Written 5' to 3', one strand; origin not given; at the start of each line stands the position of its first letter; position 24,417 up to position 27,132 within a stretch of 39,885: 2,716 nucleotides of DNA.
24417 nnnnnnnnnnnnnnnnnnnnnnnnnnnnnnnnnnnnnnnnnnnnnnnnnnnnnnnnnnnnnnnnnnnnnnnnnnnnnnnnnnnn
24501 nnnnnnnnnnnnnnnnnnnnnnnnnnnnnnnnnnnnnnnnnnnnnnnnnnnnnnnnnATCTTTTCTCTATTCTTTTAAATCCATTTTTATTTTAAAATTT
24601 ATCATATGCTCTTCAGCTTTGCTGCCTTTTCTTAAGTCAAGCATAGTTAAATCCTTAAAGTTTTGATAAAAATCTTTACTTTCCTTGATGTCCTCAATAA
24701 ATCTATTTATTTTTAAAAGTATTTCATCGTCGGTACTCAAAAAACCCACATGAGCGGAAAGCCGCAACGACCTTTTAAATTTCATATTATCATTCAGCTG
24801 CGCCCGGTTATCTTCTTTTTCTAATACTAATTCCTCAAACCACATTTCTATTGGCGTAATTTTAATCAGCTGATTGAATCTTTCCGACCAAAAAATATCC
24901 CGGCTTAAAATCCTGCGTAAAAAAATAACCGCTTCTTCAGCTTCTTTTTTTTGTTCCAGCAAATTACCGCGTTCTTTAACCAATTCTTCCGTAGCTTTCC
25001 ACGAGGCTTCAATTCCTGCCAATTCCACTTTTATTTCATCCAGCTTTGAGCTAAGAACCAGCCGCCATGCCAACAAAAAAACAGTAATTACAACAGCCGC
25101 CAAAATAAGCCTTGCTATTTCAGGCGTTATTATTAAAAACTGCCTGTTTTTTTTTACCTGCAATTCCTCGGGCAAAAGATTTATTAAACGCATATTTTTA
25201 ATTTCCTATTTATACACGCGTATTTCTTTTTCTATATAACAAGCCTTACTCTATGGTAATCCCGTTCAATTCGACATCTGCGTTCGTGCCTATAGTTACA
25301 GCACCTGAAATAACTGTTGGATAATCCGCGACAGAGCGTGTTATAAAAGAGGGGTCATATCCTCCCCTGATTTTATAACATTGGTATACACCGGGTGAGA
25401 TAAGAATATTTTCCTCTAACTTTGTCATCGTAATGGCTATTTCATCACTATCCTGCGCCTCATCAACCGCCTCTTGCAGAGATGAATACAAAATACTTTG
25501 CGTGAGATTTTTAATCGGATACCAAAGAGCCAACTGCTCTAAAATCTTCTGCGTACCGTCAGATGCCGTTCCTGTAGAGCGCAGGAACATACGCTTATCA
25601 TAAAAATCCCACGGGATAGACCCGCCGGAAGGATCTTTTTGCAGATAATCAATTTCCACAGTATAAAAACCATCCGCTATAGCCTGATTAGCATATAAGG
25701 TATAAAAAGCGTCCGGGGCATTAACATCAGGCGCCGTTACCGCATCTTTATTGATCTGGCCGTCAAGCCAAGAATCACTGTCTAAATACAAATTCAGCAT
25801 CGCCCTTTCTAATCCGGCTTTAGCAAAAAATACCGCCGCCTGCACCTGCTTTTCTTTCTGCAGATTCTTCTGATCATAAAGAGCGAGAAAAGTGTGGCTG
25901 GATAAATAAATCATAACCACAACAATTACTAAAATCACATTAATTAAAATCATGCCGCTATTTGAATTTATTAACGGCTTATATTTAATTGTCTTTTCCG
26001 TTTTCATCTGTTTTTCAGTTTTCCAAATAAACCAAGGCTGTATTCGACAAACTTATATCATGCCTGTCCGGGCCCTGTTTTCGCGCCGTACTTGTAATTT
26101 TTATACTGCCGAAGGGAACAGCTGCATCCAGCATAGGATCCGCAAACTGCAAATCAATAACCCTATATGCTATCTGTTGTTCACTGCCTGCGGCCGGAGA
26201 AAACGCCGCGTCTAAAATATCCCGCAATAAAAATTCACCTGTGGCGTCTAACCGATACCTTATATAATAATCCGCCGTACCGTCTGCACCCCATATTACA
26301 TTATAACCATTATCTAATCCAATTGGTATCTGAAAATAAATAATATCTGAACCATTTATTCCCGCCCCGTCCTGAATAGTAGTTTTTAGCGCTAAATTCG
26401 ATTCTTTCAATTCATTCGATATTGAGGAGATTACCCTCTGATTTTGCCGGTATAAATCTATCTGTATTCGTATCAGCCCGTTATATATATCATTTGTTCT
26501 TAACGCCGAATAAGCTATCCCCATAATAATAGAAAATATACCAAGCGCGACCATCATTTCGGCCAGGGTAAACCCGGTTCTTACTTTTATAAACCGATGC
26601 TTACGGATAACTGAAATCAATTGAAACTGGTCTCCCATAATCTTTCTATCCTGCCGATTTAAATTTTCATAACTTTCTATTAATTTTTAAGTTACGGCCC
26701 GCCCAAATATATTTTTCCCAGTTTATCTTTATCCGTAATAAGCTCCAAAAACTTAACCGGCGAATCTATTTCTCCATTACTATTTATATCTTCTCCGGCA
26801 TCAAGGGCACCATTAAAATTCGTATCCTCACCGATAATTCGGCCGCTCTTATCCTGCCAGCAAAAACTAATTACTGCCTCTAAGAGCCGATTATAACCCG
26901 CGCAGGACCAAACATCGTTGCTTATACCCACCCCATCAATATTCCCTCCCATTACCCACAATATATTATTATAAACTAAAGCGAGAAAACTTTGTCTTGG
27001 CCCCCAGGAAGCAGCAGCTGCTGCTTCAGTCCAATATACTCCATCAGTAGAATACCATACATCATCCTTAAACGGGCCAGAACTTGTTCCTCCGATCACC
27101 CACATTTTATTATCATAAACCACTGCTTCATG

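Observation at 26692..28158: Pseudopilin fused to a Kelch-like six-blade propeller with EF-hand-like loops: a PilY1-like module on a pilin stalk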

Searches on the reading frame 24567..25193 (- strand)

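Call 5: search_protein_families(library=pfam, proteins=[window:24567-25193:-], max_evalue=0.01)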
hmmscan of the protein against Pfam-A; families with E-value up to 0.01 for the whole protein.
window:24567-25193:- (208 aa): 0 families

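Call 32: search_protein_families(library=ncbifam, proteins=[window:24567-25193:-], max_evalue=1)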
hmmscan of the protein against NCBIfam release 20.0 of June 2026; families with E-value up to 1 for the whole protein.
window:24567-25193:- (208 aa): 2 families
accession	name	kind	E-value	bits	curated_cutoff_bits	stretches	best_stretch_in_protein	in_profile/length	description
NF045709.1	Amuc_1101_fam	equivalog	0.014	14.2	650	1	4-131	357-480/608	Amuc_1101 family PilM-like pilus complex protein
NF002328.0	PRK01286.1-3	equivalog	0.047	12.6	467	1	45-88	139-182/404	deoxyguanosinetriphosphate triphosphohydrolase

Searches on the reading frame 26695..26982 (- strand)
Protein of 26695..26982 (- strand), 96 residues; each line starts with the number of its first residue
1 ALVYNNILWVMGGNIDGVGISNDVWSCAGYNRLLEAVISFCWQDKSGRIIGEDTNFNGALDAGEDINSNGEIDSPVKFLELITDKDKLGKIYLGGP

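Call 40: find_related_loci(query=A3, collection=genome_contigs, flank=10000)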
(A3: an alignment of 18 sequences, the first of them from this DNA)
Query A3 (96 aa) in genome_contigs; peptide patterns used: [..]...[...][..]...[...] (x = any residue, [..] = any of these).
15 stretches matched a pattern; 4 encode a relative of the query (tblastn E <= 1e-3); 4 distinct loci.
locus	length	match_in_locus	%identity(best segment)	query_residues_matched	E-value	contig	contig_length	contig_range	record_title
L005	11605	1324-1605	66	1-96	1e-38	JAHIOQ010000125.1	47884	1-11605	MAG: Candidatus Omnitrophota bacterium isolate KR13_S3.mb.139 KR13_S3.mb.139_k141_472155, whole genome shotgun sequence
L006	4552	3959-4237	62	1-94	1e-35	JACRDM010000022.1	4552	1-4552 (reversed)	MAG: Elusimicrobia bacterium isolate NC_groundwater_1672_Pr3_B-0.1um_44_11 SR-2_scaffold_141_516028, whole genome shotgu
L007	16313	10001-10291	43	1-94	2e-23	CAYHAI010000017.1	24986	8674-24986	MAG TPA_asm: uncultured Planctomycetales bacterium isolate ERP119294_co2_437 genome assembly, contig: k141_2829886, whol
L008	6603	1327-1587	41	1-96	2e-13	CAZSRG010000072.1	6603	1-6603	MAG TPA_asm: uncultured Planctomycetia bacterium isolate binchicken_co256_334 genome assembly, contig: NODE_35186_length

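Call 73: find_related_loci(query=A3, collection=metagenome_contigs, flank=10000)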
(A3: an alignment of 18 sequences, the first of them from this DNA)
Query A3 (96 aa) in metagenome_contigs; peptide patterns used: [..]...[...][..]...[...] (x = any residue, [..] = any of these).
22 stretches matched a pattern; 9 encode a relative of the query (tblastn E <= 1e-3); 9 distinct loci.
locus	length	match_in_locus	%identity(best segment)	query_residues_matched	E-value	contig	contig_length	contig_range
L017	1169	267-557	52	1-96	5e-30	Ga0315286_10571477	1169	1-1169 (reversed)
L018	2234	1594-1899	47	1-96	9e-28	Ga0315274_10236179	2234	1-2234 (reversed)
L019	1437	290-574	53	2-94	9e-26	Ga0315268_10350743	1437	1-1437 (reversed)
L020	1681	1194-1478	46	2-94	5e-24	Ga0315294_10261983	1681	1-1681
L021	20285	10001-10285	46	2-94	6e-24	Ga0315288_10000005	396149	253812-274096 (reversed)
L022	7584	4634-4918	47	1-94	1e-22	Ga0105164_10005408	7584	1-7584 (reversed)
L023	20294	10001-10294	45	1-94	4e-22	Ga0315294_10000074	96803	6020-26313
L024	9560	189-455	48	1-96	1e-19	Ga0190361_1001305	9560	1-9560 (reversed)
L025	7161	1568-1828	41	1-96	4e-13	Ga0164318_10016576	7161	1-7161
